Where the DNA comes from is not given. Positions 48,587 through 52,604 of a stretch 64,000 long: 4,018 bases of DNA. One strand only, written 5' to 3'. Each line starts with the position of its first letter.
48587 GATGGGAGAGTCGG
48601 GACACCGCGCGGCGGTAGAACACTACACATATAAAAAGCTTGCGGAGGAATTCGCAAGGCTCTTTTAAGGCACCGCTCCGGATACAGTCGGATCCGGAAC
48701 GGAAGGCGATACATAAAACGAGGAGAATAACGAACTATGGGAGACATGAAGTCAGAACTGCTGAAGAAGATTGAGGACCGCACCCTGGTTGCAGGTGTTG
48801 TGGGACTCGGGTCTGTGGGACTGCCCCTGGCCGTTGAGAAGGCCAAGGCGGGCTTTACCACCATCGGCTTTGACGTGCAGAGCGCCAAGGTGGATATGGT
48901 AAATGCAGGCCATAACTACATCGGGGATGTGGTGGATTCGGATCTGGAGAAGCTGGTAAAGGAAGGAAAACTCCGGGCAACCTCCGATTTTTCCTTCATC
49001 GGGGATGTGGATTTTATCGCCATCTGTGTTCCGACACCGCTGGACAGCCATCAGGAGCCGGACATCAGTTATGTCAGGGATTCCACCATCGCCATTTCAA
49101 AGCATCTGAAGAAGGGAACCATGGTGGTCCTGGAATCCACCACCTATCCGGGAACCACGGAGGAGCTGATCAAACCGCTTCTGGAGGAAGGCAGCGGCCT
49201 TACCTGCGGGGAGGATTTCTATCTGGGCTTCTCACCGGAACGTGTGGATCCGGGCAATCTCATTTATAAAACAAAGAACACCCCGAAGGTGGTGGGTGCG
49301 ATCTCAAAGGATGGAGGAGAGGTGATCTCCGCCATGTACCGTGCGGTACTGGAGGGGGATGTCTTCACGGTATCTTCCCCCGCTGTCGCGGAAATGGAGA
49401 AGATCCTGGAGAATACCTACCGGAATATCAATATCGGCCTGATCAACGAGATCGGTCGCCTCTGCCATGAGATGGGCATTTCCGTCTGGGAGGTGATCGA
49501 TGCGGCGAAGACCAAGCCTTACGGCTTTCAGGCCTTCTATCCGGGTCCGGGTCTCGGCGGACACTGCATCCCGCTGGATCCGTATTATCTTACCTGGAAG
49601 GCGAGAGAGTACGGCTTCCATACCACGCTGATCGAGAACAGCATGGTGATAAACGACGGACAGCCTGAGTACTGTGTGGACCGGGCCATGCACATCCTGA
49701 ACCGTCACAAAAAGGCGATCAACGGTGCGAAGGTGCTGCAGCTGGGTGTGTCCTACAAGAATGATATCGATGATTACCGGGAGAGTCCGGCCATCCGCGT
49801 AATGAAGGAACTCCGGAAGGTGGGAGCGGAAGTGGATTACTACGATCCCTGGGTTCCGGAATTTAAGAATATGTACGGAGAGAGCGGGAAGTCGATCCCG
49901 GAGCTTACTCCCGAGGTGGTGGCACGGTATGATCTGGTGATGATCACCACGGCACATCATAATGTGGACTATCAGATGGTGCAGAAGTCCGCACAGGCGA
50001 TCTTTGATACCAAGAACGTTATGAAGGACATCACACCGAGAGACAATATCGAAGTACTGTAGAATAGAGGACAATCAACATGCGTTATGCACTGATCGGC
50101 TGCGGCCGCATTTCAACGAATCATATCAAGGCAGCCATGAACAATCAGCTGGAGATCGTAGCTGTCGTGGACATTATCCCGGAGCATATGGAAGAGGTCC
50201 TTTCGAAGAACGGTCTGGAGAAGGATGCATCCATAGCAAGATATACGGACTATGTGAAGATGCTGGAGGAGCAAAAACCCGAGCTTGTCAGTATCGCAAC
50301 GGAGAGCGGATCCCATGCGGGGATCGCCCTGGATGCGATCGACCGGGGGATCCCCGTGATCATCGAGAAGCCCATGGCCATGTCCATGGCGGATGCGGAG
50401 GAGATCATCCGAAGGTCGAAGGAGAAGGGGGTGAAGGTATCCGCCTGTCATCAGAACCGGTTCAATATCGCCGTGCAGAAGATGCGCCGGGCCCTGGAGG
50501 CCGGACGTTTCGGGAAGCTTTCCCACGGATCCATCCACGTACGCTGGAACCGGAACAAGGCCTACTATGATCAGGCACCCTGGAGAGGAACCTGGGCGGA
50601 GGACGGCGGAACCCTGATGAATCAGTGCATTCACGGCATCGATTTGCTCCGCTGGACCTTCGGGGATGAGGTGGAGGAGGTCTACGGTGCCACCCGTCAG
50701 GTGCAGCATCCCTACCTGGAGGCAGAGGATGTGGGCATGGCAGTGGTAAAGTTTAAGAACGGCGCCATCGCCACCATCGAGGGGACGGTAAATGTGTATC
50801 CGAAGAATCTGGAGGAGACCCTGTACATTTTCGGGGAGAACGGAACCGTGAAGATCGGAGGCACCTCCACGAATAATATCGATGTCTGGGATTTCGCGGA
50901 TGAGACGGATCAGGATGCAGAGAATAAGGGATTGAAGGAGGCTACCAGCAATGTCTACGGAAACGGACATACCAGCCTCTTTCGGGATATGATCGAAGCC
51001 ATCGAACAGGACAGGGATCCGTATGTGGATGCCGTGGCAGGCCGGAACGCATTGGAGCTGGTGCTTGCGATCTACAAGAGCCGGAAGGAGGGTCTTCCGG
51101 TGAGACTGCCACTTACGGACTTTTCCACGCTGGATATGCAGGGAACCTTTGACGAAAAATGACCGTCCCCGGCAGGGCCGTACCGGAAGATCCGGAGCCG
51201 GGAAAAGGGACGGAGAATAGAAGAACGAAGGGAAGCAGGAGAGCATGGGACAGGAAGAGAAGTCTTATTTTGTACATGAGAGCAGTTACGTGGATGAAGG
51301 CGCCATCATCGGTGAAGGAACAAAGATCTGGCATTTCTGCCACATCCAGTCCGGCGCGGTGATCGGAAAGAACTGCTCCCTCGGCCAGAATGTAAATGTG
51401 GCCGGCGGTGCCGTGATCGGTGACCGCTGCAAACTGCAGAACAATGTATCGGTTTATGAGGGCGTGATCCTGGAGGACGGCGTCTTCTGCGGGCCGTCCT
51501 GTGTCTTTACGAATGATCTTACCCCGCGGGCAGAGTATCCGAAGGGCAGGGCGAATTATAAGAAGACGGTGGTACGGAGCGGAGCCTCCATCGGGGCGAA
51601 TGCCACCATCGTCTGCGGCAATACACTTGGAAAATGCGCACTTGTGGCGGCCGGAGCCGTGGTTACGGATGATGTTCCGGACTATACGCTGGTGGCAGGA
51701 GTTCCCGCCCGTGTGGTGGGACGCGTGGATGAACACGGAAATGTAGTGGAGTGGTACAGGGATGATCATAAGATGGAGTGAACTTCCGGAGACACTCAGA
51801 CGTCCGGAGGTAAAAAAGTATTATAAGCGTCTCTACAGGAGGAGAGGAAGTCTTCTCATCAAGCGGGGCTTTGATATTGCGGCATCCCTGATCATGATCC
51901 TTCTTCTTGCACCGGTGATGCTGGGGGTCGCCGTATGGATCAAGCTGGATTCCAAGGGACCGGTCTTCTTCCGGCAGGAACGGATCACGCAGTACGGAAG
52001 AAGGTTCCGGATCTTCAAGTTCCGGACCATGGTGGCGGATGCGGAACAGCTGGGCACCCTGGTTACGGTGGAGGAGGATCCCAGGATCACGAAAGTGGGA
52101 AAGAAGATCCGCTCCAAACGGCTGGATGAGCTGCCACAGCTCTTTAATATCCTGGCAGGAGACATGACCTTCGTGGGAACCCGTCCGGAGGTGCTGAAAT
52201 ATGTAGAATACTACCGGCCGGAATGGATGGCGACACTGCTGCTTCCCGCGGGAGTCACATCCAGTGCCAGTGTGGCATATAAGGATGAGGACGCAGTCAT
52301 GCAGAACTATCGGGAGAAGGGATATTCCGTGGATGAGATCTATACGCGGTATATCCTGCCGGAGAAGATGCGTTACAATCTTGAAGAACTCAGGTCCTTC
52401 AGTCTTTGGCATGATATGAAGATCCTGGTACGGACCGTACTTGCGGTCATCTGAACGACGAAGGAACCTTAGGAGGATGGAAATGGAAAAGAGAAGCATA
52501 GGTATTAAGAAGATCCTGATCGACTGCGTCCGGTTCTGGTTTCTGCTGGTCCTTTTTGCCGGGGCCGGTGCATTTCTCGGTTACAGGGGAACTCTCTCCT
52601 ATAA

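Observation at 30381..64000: Glycopolymer island interleaving two biosynthesis modules with five CW_binding_1 surface proteins: a candidate linked polymer-plus-binders system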

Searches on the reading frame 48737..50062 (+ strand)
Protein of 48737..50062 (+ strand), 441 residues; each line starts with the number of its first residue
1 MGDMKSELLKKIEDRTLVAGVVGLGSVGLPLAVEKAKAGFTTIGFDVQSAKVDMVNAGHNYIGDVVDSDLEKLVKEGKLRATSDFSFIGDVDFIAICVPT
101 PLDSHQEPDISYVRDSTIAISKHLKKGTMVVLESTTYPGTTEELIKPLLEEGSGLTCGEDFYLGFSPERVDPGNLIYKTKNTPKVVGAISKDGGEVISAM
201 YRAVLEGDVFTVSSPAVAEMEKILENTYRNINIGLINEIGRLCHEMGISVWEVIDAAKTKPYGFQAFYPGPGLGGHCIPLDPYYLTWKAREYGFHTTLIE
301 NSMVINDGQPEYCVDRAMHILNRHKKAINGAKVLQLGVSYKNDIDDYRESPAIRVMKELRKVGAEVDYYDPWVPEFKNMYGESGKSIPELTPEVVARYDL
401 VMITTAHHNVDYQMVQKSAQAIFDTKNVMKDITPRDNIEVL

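Call 5: search_protein_families(library=pfam, proteins=[window:48737-50062:+], max_evalue=0.001)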
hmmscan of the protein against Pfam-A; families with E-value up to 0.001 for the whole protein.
window:48737-50062:+ (441 aa): 4 families
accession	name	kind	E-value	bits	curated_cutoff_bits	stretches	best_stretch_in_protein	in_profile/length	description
PF03721.20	UDPG_MGDP_dh_N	-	4.9e-38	131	27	1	20-190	4-176/187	UDP-glucose/GDP-mannose dehydrogenase family, NAD binding domain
PF00984.24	UDPG_MGDP_dh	-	8.6e-32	109.6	25.4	1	217-307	2-93/94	UDP-glucose/GDP-mannose dehydrogenase family, central domain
PF03720.21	UDPG_MGDP_dh_C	-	9.5e-23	81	30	1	336-430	3-102/103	UDP-glucose/GDP-mannose dehydrogenase family, UDP binding domain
PF03446.21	NAD_binding_2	-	2.9e-09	37.6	21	1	20-152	3-111/161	NAD binding domain of 6-phosphogluconate dehydrogenase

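Call 84: search_protein_families(library=ncbifam, proteins=[window:48737-50062:+], max_evalue=0.00001)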
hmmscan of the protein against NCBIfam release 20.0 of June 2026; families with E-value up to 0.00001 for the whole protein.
window:48737-50062:+ (441 aa): 8 families
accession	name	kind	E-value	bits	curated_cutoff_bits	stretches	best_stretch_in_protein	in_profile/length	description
TIGR03026.1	NDP-sugDHase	subfamily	3.9e-125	417.9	189.8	1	21-427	5-413/413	nucleotide sugar dehydrogenase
NF040825.1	UDPMaNacDH_Arch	equivalog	8.1e-84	281.9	750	1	20-415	4-385/418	UDP-N-acetyl-D-mannosamine dehydrogenase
NF008286.0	PRK11064.1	equivalog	7.5e-72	242.2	459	1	20-429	7-419/420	UDP-N-acetyl-D-mannosamine dehydrogenase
NF011729.0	PRK15182.1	equivalog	1.7e-69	234.6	592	1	20-432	10-412/425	Vi polysaccharide biosynthesis UDP-N-acetylglucosamine C-6 dehydrogenase TviB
NF041297.1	UDPGDh_AglM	equivalog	2.2e-54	185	670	1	20-374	4-360/429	UDP-glucose 6-dehydrogenase AglM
NF047673.2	TeichurnBiosyTuaD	equivalog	1.9e-40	139.4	700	1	20-415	5-395/439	UDP-glucose 6-dehydrogenase TuaD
NF011631.0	PRK15057.1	equivalog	3.9e-13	49.3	757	1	21-375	5-341/388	UDP-glucose 6-dehydrogenase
NF043037.1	ThreonDh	equivalog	3.1e-07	30.1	350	0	19-56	5-42/297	L-threonate dehydrogenase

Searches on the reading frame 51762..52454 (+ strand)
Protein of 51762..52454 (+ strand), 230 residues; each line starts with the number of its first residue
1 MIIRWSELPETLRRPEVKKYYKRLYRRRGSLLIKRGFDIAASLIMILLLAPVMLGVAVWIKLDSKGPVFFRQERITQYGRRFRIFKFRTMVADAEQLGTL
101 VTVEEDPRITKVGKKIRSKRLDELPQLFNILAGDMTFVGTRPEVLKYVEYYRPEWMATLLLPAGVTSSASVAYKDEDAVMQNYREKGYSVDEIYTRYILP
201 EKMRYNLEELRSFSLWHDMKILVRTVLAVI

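Call 5: search_protein_families(library=pfam, proteins=[window:51762-52454:+], max_evalue=0.001)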
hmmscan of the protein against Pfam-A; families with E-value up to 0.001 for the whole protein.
window:51762-52454:+ (230 aa): 1 family
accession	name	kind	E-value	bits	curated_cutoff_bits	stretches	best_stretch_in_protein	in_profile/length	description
PF02397.22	Bac_transf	-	8.5e-57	192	27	1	34-230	1-178/179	Bacterial sugar transferase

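Call 38: search_protein_families(library=ncbifam, proteins=[window:51762-52454:+], max_evalue=0.01)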
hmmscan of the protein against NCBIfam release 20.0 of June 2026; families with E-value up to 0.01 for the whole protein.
window:51762-52454:+ (230 aa): 10 families
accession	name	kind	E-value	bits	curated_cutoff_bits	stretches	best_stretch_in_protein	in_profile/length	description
TIGR03025.1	EPS_sugtrans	subfamily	9.4e-65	219.6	295.55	1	28-230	252-439/445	exopolysaccharide biosynthesis polyprenyl glycosylphosphotransferase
TIGR03023.1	WcaJ_sugtrans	equivalog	2.9e-52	178.5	410.75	1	31-229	260-446/453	undecaprenyl-phosphate glucose phosphotransferase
TIGR03013.1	EpsB_2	subfamily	2.3e-45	155.5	393.35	1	32-227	253-434/443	TIGR03013 family XrtA/PEP-CTERM system glycosyltransferase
TIGR03022.1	WbaP_sugtrans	subfamily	6.7e-40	137.7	403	1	27-157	252-397/456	undecaprenyl-phosphate galactose phosphotransferase WbaP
NF041877.1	EPS_EpsZ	equivalog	3.7e-35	121.5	800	1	31-153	263-396/459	exopolysaccharide biosynthesis polyisoprenyl-phosphate hexose-1-phosphate transferase EpsZ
NF052601.1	undeca_RfbP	equivalog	7.3e-34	117.1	330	1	26-169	37-195/244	undecaprenyl-phosphate galactose phosphotransferase family protein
NF007518.0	PRK10124.1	equivalog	1.5e-33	116.2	684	1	32-227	272-455/464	undecaprenyl-phosphate glucose phosphotransferase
NF050817.1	PolSacchBiosHfsE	equivalog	1.2e-31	110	750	1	30-144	268-383/467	polysaccharide biosynthesis protein HfsE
NF045514.1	glycotran_HepC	equivalog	1.7e-27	96.1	140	1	15-145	100-214/220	heterocyst development glycosyltransferase HepC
NF011751.0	PRK15204.1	equivalog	3.8e-24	85.1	907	1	26-175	272-435/476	undecaprenyl-phosphate galactose phosphotransferase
